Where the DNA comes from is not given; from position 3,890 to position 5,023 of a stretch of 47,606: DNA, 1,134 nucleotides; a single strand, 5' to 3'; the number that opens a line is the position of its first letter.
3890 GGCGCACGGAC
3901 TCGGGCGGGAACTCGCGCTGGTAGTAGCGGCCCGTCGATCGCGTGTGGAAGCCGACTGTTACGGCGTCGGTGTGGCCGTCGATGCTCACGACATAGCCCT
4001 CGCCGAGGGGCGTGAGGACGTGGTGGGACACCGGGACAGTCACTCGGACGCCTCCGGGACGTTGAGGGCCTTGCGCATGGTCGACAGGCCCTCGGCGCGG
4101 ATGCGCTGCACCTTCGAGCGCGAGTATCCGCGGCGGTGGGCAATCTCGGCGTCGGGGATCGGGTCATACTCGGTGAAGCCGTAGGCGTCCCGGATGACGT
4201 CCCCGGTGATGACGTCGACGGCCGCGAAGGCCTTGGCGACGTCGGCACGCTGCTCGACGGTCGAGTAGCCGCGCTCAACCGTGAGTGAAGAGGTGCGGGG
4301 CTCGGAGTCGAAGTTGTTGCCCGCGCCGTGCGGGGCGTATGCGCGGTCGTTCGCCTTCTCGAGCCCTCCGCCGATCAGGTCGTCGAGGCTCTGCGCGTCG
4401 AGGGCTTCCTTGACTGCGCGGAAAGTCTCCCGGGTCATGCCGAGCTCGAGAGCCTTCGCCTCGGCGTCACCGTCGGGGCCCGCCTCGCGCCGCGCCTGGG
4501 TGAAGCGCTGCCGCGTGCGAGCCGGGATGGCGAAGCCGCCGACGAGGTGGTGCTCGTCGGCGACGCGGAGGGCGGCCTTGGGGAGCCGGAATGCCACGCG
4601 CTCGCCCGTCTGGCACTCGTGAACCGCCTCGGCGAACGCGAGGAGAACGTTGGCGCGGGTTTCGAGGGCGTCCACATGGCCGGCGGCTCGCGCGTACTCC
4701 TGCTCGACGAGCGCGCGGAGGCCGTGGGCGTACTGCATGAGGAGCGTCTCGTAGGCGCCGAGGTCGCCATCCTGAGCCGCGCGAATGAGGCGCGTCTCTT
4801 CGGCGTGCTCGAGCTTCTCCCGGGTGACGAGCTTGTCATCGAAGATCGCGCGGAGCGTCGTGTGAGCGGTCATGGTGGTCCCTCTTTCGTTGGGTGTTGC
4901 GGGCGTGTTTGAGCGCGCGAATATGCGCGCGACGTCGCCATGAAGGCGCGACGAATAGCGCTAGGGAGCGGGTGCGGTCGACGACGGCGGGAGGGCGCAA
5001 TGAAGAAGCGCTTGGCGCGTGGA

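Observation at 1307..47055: Ten-copy, strand-specific bipartite motif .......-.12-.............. with invariant spacing: a candidate phage-specific promoter regulon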

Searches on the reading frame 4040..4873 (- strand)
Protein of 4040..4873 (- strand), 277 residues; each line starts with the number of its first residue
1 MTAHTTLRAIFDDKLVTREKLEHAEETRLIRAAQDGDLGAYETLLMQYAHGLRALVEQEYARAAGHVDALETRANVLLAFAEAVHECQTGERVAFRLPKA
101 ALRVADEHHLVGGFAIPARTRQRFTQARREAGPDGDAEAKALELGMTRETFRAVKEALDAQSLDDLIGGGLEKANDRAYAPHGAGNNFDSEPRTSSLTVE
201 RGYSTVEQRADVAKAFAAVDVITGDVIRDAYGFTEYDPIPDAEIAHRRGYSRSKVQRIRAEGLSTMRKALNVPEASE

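Call 6: search_protein_families(library=pfam, proteins=[window:4040-4873:-], max_evalue=0.01)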
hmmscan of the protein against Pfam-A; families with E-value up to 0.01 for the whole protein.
window:4040-4873:- (277 aa): 0 families

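Call 8: search_protein_families(library=phrogs, proteins=[window:4040-4873:-], max_evalue=0.01)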
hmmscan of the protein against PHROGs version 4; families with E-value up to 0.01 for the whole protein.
window:4040-4873:- (277 aa): 1 family
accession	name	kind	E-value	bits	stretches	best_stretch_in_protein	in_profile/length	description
phrog_351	-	transcription regulation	2.2e-06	27.6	1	113-273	581-729/928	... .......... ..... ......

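Call 15: search_dna_similar(query=window:4040-4873:-, collection=phages, mode=protein, max_rows=60, rows=spread, max_evalue=0.001)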
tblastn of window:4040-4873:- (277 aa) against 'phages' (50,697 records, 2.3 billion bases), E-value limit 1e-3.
Records with a match: 116; places in all: 117; records where one place covers at least 80% of the query: 109.
Best place of each record, by identity: 60-80% 6; <60% 110.
By first word of the organism name: Arthrobacter 74; Microbacterium 32; Curtobacterium 10.
By host as written in the record: Arthrobacter globiformis B-2979 45; Microbacterium foliorum NRRL B-24224 11; Microbacterium foliorum NRRL B-24224 SEA 11; Arthrobacter atrocyaneus NRRL B-2883 7; Curtobacterium flaccumfaciens NRRL B-59340 6; Arthrobacter globiformis NRRL B-2979 SEA 5; Microbacterium sp. ISAT203 4; Curtobacterium flaccumfaciens NRRL B-729 SEA 4; and 10 more.
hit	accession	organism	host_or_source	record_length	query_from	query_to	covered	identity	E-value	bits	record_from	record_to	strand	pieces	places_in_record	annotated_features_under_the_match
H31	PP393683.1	Microbacterium phage phiMiGM15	Microbacterium enclense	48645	1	277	100%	72.6%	2e-101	329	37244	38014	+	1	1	hypothetical protein (x2)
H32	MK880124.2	Microbacterium phage IAmGroot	Microbaterium sp. ISAT203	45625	1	272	98%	62.6%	4e-81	271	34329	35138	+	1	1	50: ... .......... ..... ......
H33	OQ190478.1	Microbacterium phage Barnstormer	Microbacterium sp. ISAT203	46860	5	270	96%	61.2%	2e-71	244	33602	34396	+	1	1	49: DNA binding protein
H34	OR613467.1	Microbacterium phage Mabodamaca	Microbacterium foliorum NRRL B-24224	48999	5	274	97%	55.6%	2e-68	234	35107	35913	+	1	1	50: DNA binding protein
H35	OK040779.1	Microbacterium phage Gretchen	Microbacterium paraoxydans NWU1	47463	2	270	97%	45.7%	1e-48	178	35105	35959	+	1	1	50: DNA binding protein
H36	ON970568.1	Microbacterium phage Cen1621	Microbacterium foliorum NRRL B-24224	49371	5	277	99%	42.3%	6e-29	121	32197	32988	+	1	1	46: DNA binding protein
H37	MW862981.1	Microbacterium phage Honk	Microbacterium foliorum NRRL B-24224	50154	1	277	100%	40.9%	2e-39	151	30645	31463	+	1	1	46: DNA binding protein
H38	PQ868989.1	Curtobacterium phage Donkey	Curtobacterium flaccumfaciens NRRL ...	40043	7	272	96%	37.4%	2e-19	94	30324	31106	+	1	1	41: DNA binding protein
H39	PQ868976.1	Curtobacterium phage Sooty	Curtobacterium flaccumfaciens NRRL ...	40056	7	272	96%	37.4%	2e-19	94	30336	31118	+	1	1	41: DNA binding protein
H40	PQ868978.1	Curtobacterium phage Mysterium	Curtobacterium flaccumfaciens NRRL ...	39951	7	272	96%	37.4%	3e-19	93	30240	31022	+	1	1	40: DNA binding protein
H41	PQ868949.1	Curtobacterium phage Ashes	Curtobacterium flaccumfaciens NRRL ...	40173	7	272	96%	37.4%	3e-19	93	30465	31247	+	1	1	41: DNA binding protein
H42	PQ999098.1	Curtobacterium phage Moss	Curtobacterium flaccumfaciens NRRL ...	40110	7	272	96%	37.4%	3e-19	93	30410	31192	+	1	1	41: DNA binding protein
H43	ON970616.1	Arthrobacter phage Janeemi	Arthrobacter globiformis B-2979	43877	1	272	98%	35.7%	4e-14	78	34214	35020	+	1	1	47: DNA binding protein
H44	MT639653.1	Arthrobacter phage Elezi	Arthrobacter globiformis B-2979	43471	7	272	96%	36.1%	1e-15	82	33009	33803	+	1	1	42: DNA binding protein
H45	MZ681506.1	Arthrobacter phage Asa16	Arthrobacter globiformis B-2979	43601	7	272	96%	36.1%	1e-15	82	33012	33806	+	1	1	42: DNA binding protein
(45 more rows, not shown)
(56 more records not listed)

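Call 16: search_solved_structures(query=window:4040-4873:-, max_evalue=10, show_alignments=2)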
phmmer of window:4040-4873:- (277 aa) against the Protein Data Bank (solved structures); distinct sequences matched with E-value up to 10: 1.
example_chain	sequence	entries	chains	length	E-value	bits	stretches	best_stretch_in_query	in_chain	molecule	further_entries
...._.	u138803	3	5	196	0.51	13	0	103-126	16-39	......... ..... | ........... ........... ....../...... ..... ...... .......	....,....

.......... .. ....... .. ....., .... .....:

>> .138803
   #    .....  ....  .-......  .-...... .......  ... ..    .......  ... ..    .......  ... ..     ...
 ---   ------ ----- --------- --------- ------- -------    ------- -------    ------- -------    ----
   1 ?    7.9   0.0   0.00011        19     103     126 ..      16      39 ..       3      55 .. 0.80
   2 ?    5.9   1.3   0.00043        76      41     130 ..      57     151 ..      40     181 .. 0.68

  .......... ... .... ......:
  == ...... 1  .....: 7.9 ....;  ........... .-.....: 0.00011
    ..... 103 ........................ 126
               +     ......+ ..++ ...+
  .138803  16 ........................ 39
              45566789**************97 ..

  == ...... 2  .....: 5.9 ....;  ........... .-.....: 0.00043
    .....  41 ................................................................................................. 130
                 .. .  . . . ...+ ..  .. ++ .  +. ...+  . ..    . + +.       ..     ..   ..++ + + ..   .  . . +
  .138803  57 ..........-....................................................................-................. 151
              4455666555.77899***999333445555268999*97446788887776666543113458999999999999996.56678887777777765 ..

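Call 17: find_homologous_proteins(query=window:4040-4873:-, max_evalue=0.001)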
Query window:4040-4873:- (277 aa): 33 proteins with E <= 0.001 among 8000 candidates.
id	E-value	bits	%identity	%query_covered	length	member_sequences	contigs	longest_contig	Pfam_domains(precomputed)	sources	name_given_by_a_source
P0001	8.1e-174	594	100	100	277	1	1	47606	-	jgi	jgi:hypothetical protein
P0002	2.8e-122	425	78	100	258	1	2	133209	-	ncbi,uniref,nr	ncbi:hypothetical protein MTE01_29230 [Microbacterium testaceum]|uniref:Uncharacterized protein n=1 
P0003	3.4e-111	389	73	100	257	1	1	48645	-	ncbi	ncbi:hypothetical protein GMYAFLOJ_CDS0059 [Microbacterium phage phiMiGM15]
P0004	8.7e-107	374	70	99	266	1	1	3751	-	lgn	-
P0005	1.3e-94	334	66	96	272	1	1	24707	-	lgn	-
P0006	1.0e-87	312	60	99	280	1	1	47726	-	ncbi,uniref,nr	ncbi:DNA binding protein [Microbacterium phage Caron]|uniref:DNA binding protein n=1 Tax=Microbacter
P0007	1.8e-87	311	63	98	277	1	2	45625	-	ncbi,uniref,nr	ncbi:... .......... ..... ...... [Microbacterium phage GardenState]|uniref:RNA polymerase sigma fact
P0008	6.1e-87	309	61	96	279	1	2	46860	-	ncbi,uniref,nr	ncbi:DNA binding protein [Microbacterium phage Barnstormer]|uniref:DNA binding protein n=1 Tax=Micro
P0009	2.4e-86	307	58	96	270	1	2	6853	-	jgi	jgi:hypothetical protein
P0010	2.8e-86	307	61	97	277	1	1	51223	-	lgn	-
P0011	7.1e-83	296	58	97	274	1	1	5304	-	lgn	-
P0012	2.0e-81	291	59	96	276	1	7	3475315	-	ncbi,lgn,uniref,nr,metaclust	ncbi:hypothetical protein [Microbacterium sp. XT11]|uniref:hypothetical protein n=1 Tax=Microbacteri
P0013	9.1e-79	283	54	97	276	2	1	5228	-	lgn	-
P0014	5.3e-65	237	52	96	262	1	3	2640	-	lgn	-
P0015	3.4e-55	205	43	97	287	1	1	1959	-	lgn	-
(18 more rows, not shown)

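Call 20: search_solved_structures(query=A1, max_evalue=1, show_alignments=2)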
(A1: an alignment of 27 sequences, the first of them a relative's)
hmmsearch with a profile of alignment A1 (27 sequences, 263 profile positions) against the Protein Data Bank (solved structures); distinct sequences matched with E-value up to 1: 47.
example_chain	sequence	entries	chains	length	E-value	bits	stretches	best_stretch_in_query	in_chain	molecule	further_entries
1rp3_A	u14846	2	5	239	9.5e-10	41.8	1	35-258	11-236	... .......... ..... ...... SIGMA-28 (FliA) | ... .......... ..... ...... FliA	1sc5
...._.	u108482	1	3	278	9.5e-10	41.8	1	32-258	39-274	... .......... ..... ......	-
9e7v_F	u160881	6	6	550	9.7e-10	41.8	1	9-255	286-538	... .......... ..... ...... SigA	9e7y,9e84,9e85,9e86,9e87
7kif_F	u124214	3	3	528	2.3e-09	40.6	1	9-255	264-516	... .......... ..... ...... SigA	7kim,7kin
5uh5_F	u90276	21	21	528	2.3e-09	40.6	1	9-255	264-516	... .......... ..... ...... SigA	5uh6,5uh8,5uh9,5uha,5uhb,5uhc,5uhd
6bzo_F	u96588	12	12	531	2.3e-09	40.5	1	9-255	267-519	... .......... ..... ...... SigA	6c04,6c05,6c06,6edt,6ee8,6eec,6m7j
7l7b_F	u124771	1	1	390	2.8e-09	40.3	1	18-255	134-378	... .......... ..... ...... SigA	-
5tw1_F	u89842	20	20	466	7.8e-09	38.8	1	14-255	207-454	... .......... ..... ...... SigA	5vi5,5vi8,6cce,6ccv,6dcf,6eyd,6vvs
1l0o_C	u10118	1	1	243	8.1e-09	38.8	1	15-244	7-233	sigma factor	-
6pfj_A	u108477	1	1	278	1.2e-08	38.2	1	32-258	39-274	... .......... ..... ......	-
7ckq_F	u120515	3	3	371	1.4e-08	37.9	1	16-255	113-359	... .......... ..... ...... SigA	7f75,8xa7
8x6f_E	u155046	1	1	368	1.4e-07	34.7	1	16-255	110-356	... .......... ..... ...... SigA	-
8x6g_H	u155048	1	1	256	8.2e-07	32.2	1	17-257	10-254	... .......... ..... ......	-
8dy7_F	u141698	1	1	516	1.9e-06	31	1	27-255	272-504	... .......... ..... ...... SigA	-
8dy9_F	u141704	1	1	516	1.9e-06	31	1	27-255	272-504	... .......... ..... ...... SigA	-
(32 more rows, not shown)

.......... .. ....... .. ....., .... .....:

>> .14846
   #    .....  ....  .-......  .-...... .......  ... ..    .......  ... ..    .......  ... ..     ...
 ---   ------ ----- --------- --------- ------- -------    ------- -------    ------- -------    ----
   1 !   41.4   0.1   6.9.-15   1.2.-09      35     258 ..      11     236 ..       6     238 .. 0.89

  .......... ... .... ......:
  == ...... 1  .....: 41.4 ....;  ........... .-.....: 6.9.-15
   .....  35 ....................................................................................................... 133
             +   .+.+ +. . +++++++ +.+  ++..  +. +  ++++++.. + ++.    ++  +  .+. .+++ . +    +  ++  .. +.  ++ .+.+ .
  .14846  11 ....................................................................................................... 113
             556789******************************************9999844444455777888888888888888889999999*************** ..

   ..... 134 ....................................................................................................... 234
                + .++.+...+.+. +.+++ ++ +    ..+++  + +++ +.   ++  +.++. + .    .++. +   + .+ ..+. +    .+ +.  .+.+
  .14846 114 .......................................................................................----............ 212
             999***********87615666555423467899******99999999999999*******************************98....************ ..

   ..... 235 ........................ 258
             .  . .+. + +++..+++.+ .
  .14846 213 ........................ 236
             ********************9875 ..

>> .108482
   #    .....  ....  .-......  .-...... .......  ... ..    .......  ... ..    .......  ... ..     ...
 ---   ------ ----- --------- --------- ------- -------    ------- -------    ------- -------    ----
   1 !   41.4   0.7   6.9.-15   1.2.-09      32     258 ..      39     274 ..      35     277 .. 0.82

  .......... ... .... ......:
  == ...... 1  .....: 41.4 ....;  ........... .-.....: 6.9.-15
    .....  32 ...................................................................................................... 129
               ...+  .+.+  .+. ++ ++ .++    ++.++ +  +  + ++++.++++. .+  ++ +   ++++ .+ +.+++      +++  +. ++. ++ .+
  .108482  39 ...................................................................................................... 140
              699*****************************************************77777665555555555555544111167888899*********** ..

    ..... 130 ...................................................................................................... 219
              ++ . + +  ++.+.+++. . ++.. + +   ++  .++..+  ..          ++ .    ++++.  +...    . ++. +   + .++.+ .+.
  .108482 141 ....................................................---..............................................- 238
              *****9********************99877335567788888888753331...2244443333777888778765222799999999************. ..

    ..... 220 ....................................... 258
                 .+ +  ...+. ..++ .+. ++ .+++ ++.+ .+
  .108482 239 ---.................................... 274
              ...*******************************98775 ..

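Call 21: search_protein_families(library=pfam, alignment_id=A1, max_evalue=1)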
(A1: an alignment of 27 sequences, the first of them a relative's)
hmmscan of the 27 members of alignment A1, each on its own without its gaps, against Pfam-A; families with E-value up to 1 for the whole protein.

A. member 1, P0001 (277 aa): 2 families
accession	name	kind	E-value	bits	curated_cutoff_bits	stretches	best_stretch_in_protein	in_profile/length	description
PF04545.22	Sigma70_r4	-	0.026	14.5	24.1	1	225-268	11-50/50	Sigma-70, region 4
PF13551.12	HTH_29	-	0.084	13.4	28.1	0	242-260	16-34/64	Winged helix-turn helix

B. families by the number of members that match (of 27 scanned): 34 families (the first 25 are shown)
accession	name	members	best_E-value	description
PF04545.22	Sigma70_r4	26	5.5e-06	Sigma-70, region 4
PF12645.13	HTH_16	18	1.1e-06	Helix-turn-helix domain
PF13551.12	HTH_29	11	0.002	Winged helix-turn helix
PF20432.4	Xre-like-HTH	9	6.8e-05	Antitoxin Xre-like helix-turn-helix domain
PF07638.17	Sigma70_ECF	6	0.0012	ECF sigma factor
PF09339.16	HTH_IclR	6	0.031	IclR helix-turn-helix domain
PF04542.20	Sigma70_r2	5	5.3e-08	Sigma-70 region 2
PF13404.12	HTH_AsnC-type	5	0.0012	AsnC-type helix-turn-helix domain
PF13545.12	HTH_Crp_2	4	0.007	Crp-like helix-turn-helix domain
PF08281.18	Sigma70_r4_2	3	0.0028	Sigma-70, region 4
PF18146.6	CinA_KH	2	0.0007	Damage-inducible protein CinA KH domain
PF04539.22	Sigma70_r3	2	0.0062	Sigma-70 region 3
PF05400.18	FliT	2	0.0065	Flagellar protein FliT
PF19603.4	DUF6108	2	0.023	Family of unknown function (DUF6108)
PF13412.12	HTH_24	2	0.062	Winged helix-turn-helix DNA-binding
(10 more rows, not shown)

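Call 29: predict_structure(alignment_id=A1)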
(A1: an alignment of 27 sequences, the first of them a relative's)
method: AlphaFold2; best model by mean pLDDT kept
length: 277 residues; sequences in the alignment: 27
mean_pLDDT: 83.7   pTM: 0.50
mean pLDDT of the five models: 83.7, 82.9, 82.2, 81.2, 80.4
residues with pLDDT >= 90: 175; 70-90: 43; 50-70: 30; < 50: 29
segments of 3 or more residues with pLDDT < 50: 162-164, 182-201
pLDDT, mean of each block of 10 residues (from residue 1): 75 94 98 98 97 95 84 95 97 96 82 71 94 96 96 84 51 51 44 38 69 94 96 83 96 98 96 74
secondary structure, 60 per line:
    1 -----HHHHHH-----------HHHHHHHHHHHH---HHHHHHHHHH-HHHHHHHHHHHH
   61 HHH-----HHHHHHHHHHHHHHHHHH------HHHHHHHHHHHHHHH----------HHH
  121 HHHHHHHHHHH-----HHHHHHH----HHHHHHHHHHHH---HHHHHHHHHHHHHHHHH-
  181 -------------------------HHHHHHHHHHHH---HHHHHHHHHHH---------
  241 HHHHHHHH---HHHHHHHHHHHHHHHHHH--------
elements in order: H6-11 H23-34 H38-47 H49-63 H69-86 H93-107 H118-131 H137-143 H148-159 H163-179 H206-217 H221-231 H241-248 H252-269

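Call 41: fold_search(model_id=the predicted structure, library=pdb)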
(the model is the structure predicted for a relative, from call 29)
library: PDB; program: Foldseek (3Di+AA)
matches with E <= 10: 274; with E <= 0.001: 45
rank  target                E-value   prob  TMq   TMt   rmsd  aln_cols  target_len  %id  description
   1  5ipl_F                1.7e-05  1.00  0.38  0.38  19.6       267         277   16  SigmaS-transcription initiation complex with 4-nt nascent RNA (released 2016-03-30)
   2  9a50_A                1.9e-05  1.00  0.39  0.41  22.4       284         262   16  Integrative model of RPSB-RPOC by crosslinking MS and deep learning (released 2024-09-18)
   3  8hkc_E                2.7e-05  1.00  0.37  0.39  22.3       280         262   18  Cryo-EM structure of E. coli RNAP sigma32 complex (released 2023-05-31)
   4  6ccv_F                3.1e-05  1.00  0.35  0.33  20.9       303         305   14  Crystal structure of a Mycobacterium smegmatis RNA polymerase transcription initiation complex with inhibitor Rifampic (released 2018-08-15)
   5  7vf9_F                4.8e-05  1.00  0.38  0.39  19.6       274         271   15  Cryo-EM structure of Pseudomonas aeruginosa RNAP sigmaS holoenzyme complexes (released 2022-07-27)
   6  6uu9_FFF              5.5e-05  1.00  0.40  0.41  19.8       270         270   14  E. coli mutant sigma-S transcription initiation complex with an 8-nt RNA ("Fresh" mutant crystal soaked with GTP, UT (released 2020-08-26)
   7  6vvv_F                5.7e-05  1.00  0.35  0.33  20.7       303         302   14  Crystal structure of a Mycobacterium smegmatis transcription initiation complex with Rifampicin-resistant RNA polymera (released 2020-10-21)
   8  5tw1_F                6.0e-05  1.00  0.36  0.33  20.7       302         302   15  Crystal structure of a Mycobacterium smegmatis transcription initiation complex with RbpA (released 2017-01-18)
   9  9a58_A                6.6e-05  1.00  0.37  0.29  20.8       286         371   15  Integrative model of SIGA-RPOC by crosslinking MS and deep learning (released 2024-09-18)
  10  6vvt_F                7.2e-05  1.00  0.35  0.33  20.4       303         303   15  Crystal structure of a Mycobacterium smegmatis transcription initiation complex with Rifampicin-resistant RNA polymera (released 2020-10-21)
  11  7xl3_F                7.9e-05  1.00  0.35  0.35  20.2       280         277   15  Cryo-EM structure of Pseudomonas aeruginosa RNAP sigmaS holoenzyme complexes with transcription factor SutA (open lobe (released 2022-07-27)
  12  8r3m_F                1.0e-04  1.00  0.39  0.36  19.3       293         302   16  Mycobacterium smegnatis RNA polymerase transcription initiation complex with SigmaA, RbpA, HelD N-terminal, CO and PCh (released 2024-10-02)
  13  6uu7_FFF              1.0e-04  1.00  0.41  0.42  19.0       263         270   14  E. coli sigma-S transcription initiation complex with a 6-nt RNA and an NTP ("Old" crystal soaked with UTP, CTP, ddG (released 2020-08-26)
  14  6omf_F                1.0e-04  1.00  0.39  0.39  19.9       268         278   18  CryoEM structure of SigmaS-transcription initiation complex with activator Crl (released 2019-08-28)
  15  5vi8_F                1.0e-04  1.00  0.38  0.34  20.2       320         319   15  Structure of a mycobacterium smegmatis transcription initiation complex with an upstream-fork promoter fragment (released 2017-04-26)
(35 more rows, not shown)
